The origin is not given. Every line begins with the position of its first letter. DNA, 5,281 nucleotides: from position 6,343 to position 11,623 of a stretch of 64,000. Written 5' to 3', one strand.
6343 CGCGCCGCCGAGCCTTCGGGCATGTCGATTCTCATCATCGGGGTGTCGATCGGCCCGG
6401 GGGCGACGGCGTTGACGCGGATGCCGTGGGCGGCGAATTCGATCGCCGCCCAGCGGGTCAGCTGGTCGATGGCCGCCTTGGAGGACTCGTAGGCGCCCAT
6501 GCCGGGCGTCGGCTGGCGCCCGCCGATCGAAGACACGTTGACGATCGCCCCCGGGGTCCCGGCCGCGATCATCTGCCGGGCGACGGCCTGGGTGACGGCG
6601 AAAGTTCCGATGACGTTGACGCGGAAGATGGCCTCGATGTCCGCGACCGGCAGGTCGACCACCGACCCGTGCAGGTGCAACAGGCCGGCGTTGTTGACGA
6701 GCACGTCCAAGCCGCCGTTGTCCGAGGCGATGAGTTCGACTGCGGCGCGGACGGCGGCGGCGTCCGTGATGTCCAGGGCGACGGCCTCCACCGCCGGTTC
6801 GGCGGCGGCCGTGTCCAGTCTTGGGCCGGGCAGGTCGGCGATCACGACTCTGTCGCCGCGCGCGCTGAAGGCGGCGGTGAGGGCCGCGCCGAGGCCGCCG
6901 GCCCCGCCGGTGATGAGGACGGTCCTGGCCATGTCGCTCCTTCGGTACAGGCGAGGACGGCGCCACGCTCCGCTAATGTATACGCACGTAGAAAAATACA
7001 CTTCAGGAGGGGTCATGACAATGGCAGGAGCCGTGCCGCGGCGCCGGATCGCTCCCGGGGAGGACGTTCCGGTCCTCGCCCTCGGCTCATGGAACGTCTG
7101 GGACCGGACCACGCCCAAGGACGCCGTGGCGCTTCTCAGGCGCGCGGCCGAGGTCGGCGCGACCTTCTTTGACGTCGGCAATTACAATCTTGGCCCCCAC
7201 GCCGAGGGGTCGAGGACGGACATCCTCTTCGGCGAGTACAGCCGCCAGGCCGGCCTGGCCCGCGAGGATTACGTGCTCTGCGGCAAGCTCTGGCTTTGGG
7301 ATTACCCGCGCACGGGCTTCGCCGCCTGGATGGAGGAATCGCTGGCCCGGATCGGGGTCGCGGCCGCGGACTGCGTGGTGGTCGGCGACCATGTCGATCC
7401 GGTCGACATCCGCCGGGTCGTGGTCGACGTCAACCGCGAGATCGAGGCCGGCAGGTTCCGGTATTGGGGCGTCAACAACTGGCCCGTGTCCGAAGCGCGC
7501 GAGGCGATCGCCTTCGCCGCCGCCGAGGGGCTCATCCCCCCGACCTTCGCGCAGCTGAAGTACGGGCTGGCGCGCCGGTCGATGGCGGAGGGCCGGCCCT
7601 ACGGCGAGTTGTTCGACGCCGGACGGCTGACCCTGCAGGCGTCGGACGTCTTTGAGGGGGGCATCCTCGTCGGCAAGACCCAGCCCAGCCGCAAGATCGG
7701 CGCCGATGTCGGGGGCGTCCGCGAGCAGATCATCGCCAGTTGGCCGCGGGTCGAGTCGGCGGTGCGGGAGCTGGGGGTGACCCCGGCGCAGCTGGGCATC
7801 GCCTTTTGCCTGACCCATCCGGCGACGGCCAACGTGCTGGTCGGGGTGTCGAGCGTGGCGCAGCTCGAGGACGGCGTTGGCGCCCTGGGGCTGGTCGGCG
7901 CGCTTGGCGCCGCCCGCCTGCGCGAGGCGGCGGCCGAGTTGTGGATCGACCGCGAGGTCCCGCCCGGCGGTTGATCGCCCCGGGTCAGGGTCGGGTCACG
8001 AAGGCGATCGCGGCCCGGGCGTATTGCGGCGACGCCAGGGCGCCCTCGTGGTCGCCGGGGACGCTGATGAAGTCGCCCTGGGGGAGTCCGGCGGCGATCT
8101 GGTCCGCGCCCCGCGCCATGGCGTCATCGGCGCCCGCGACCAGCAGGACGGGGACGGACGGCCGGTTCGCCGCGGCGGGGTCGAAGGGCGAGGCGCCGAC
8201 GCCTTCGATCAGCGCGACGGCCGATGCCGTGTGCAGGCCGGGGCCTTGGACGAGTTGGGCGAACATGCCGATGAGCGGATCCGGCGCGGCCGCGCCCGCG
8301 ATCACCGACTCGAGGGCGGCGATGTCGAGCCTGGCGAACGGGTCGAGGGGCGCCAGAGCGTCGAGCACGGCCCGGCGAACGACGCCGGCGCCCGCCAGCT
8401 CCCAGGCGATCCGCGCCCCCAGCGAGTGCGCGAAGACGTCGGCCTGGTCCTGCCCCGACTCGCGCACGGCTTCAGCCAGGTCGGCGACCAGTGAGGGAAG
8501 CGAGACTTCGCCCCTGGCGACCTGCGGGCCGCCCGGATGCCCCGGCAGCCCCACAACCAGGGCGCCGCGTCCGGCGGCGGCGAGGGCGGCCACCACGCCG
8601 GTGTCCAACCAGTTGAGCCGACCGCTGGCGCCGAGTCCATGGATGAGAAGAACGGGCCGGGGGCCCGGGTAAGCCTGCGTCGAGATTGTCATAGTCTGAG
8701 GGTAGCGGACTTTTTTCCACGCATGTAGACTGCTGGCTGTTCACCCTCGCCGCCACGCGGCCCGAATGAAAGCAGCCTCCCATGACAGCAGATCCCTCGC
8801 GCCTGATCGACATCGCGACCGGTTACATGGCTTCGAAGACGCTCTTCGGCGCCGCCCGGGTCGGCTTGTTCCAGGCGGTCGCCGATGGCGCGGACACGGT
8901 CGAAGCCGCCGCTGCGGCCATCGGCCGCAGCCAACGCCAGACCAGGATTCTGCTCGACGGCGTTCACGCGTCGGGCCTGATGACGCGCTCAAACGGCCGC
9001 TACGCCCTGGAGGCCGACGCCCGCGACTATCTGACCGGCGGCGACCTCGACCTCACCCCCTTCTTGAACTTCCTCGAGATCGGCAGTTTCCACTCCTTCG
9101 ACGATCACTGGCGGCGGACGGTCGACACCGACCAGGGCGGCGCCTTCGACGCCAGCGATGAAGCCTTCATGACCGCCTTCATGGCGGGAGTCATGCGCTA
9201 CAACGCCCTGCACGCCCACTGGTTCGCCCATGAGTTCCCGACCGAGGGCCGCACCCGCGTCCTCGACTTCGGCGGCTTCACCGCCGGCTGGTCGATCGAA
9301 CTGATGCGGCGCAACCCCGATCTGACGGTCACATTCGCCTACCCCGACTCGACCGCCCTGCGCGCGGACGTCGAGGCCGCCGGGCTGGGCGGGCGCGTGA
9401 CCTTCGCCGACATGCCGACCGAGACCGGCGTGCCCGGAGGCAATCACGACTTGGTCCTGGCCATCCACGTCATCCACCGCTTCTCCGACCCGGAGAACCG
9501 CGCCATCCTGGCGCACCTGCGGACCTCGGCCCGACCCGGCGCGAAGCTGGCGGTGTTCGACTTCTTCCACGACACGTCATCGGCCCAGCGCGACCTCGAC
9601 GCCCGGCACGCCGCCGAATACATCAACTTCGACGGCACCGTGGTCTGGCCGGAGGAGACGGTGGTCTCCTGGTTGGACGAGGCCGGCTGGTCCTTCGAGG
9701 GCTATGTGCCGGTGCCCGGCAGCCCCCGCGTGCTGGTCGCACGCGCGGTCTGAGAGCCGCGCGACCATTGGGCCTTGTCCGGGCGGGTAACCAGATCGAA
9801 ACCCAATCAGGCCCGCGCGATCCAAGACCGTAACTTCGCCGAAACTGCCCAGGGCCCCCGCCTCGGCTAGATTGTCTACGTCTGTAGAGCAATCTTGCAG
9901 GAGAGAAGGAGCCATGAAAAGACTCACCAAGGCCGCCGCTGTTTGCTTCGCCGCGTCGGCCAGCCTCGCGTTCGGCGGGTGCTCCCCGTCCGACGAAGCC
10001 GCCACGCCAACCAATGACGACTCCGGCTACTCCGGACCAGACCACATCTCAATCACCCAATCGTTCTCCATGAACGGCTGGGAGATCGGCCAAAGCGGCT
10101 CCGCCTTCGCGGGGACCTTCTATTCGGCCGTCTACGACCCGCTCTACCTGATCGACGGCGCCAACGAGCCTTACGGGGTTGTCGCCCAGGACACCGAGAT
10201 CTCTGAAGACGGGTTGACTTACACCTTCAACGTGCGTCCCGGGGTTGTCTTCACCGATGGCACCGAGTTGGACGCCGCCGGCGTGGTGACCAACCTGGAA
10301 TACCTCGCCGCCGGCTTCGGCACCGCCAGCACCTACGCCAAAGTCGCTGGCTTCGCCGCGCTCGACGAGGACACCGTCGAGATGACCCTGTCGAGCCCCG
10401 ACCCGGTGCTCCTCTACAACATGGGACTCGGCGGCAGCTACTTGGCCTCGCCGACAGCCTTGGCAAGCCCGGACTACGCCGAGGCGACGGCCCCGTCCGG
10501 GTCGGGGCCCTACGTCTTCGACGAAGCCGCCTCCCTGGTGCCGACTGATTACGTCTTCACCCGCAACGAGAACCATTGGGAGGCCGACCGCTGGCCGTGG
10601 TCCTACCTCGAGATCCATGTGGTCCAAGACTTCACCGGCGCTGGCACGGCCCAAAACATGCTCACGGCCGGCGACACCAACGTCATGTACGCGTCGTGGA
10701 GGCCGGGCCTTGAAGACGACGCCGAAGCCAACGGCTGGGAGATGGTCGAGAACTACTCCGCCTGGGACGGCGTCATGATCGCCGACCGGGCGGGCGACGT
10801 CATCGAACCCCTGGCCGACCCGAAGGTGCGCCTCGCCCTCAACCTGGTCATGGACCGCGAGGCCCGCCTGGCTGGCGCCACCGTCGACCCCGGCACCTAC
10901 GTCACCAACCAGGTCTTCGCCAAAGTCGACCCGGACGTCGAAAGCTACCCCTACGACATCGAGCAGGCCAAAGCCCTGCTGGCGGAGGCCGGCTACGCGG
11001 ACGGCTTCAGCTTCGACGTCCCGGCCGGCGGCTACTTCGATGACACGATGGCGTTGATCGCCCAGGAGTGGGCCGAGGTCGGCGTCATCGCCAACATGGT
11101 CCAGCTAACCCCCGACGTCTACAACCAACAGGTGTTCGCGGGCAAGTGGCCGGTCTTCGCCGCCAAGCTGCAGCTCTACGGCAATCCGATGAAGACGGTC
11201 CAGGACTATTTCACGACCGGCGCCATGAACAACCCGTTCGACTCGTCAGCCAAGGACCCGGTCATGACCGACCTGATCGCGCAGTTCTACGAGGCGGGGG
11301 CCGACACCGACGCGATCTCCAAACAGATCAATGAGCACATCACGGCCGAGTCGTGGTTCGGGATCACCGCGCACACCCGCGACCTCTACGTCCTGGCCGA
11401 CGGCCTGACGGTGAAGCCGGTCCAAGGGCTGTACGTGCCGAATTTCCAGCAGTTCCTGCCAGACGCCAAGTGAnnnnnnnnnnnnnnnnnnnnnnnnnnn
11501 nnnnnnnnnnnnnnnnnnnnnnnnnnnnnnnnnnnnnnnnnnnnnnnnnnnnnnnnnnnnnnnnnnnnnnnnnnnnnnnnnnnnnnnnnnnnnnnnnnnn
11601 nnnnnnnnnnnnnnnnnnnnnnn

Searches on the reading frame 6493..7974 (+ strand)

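Call 13: search_protein_families(library=pfam, proteins=[window:6493-7974:+], max_evalue=1e-8)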
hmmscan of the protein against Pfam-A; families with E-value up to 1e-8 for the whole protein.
window:6493-7974:+ (493 aa): 1 family
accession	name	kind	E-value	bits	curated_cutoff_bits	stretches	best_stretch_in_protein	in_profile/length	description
PF00248.27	Aldo_ket_red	-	2.7e-22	79.6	24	1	195-465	2-274/291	Aldo/keto reductase family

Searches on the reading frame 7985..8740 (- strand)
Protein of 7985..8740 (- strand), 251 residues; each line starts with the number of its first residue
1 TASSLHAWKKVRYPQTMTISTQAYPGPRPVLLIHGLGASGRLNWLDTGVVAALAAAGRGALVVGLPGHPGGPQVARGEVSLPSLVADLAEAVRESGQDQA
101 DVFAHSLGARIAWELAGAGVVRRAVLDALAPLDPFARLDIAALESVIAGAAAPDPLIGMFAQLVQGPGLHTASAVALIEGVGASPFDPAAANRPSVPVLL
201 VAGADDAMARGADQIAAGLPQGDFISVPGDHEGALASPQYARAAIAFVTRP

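Call 13: search_protein_families(library=pfam, proteins=[window:7985-8740:-], max_evalue=1e-8)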
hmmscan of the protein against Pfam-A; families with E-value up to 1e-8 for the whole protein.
window:7985-8740:- (251 aa): 1 family
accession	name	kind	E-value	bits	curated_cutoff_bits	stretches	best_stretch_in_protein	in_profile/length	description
PF00561.26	Abhydrolase_1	-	2.2e-11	44.4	25.8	1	29-136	2-107/245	alpha/beta hydrolase fold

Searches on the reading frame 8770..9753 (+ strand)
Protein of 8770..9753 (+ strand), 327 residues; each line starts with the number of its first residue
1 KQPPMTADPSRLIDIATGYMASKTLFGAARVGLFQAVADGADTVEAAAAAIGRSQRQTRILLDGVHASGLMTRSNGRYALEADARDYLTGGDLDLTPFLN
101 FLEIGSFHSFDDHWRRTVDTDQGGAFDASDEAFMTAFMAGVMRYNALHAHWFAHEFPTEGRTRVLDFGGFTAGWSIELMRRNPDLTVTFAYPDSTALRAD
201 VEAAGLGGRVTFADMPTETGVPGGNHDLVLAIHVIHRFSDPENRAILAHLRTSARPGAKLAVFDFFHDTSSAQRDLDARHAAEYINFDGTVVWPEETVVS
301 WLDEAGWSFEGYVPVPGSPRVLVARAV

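Call 13: search_protein_families(library=pfam, proteins=[window:8770-9753:+], max_evalue=1e-8)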
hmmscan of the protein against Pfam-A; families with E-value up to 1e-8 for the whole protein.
window:8770-9753:+ (327 aa): 1 family
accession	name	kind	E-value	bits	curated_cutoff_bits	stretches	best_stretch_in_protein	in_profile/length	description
PF08100.18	Dimerisation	-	7.5e-09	35.7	25.6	0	6-89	3-92/93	O-methyltransferase dimerisation domain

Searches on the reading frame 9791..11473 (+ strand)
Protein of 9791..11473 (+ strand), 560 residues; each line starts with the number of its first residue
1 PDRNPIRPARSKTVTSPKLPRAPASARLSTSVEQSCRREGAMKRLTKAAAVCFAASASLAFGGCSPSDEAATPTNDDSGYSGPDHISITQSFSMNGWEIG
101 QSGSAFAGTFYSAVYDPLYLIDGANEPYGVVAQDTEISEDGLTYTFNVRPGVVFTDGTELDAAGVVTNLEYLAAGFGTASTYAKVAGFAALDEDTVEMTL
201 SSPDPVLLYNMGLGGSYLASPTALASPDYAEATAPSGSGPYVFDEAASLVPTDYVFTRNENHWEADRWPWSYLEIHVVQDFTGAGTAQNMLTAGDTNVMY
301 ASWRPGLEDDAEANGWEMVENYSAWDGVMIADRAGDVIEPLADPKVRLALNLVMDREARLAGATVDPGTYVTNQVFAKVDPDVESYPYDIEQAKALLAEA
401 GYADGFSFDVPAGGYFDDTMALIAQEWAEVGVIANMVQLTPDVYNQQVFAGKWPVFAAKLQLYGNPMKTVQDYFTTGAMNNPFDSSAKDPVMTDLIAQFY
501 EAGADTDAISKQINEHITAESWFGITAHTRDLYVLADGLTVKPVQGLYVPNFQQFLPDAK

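Call 13: search_protein_families(library=pfam, proteins=[window:9791-11473:+], max_evalue=1e-8)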
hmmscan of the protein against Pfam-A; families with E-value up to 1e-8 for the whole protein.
window:9791-11473:+ (560 aa): 1 family
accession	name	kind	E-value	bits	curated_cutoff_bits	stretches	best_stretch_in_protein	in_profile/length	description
PF00496.27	SBP_bac_5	-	5e-46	157.9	32.4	1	127-475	2-361/368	Bacterial extracellular solute-binding proteins, family 5 Middle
